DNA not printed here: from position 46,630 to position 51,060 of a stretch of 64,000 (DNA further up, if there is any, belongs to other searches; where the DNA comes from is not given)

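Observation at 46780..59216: Four-gene co-directional operon: PA-like pair followed by two dockerin/PKD/PPC proteins sharing an N-terminal module. Candidate translocon-plus-cargo system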

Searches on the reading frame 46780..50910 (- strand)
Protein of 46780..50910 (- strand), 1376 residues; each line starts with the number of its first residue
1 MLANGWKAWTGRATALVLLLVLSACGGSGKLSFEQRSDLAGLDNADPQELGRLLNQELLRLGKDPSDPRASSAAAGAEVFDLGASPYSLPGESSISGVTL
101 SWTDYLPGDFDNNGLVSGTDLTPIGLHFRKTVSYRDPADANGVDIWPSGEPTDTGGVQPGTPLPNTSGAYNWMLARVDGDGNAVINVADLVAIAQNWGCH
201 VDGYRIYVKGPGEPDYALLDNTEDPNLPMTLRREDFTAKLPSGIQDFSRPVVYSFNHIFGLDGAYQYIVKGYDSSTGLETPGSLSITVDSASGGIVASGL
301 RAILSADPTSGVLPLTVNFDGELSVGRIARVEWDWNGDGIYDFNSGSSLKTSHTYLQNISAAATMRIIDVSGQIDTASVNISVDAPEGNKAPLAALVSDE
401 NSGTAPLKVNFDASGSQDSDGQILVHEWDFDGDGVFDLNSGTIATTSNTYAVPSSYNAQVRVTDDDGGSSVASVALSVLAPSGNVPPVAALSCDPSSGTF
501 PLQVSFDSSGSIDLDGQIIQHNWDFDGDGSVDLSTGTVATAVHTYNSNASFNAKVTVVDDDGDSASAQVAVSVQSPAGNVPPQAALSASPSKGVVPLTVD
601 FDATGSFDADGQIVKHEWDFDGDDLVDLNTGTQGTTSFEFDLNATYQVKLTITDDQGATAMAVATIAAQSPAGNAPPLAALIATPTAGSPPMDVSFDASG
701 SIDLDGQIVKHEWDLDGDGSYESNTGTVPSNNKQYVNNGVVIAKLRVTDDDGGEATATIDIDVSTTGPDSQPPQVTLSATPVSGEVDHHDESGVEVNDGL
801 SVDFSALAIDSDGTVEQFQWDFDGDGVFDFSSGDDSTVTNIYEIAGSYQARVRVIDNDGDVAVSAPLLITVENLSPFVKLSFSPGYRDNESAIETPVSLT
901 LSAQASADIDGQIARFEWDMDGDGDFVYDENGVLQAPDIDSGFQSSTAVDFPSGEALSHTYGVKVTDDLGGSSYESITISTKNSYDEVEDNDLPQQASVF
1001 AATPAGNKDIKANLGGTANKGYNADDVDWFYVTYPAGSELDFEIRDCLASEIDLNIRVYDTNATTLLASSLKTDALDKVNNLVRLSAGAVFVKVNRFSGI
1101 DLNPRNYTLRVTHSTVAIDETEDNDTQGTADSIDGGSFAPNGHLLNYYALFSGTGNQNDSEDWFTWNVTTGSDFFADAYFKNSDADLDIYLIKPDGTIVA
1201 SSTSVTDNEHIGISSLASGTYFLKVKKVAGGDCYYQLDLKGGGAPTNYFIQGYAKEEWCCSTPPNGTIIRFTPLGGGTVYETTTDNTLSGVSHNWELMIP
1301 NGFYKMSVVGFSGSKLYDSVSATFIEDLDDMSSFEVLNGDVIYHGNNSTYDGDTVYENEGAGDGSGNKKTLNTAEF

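Call 6: search_protein_families(library=pfam, proteins=[window:46780-50910:-], max_evalue=0.01)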
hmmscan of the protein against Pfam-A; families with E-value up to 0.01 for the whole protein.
window:46780-50910:- (1376 aa): 10 families
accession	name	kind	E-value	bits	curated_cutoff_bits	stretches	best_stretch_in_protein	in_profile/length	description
PF18911.6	PKD_4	-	2e-64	214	27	5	389-474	1-81/85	PKD domain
PF00801.26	PKD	-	2.2e-37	127.3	23.5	5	796-864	11-75/80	PKD domain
PF22352.2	K319L-like_PKD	-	9.2e-22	77.3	27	4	598-666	13-82/84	K319L-like, PKD domain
PF04151.21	PPC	-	1.7e-06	29.3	25.9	1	1161-1226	2-69/70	Bacterial pre-peptidase C-terminal domain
PF21027.3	Sde0182_C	-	6.8e-06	27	27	0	694-713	2-21/83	Cellulose-binding protein Sde0182, C-terminal domain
PF18962.6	Por_Secre_tail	-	1.5e-05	25.6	27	0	1186-1227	21-64/75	Secretion system C-terminal sorting domain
PF20942.3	DUF4785_2nd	-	5.1e-05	23.6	30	0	442-490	6-54/105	Domain of unknown function (DUF4785) central domain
PF08329.16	ChitinaseA_N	-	7.1e-05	22.9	21.2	0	815-871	52-107/133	Chitinase A, N-terminal domain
PF10988.14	DUF2807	-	0.0022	18.2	24.2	0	502-555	108-161/181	Putative auto-transporter adhesin, head GIN domain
PF16967.11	TcfC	-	0.0033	17.4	29.4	0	1195-1226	20-51/68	E-set like domain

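Call 7: search_protein_families(library=ncbifam, proteins=[window:46780-50910:-], max_evalue=0.01)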
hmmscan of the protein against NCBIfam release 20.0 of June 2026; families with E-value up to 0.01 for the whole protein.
window:46780-50910:- (1376 aa): 1 family
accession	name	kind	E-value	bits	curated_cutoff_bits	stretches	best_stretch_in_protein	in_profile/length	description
TIGR04183.1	Por_Secre_tail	domain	5.1e-06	26.4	23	1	1182-1226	16-59/72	T9SS type A sorting domain-containing protein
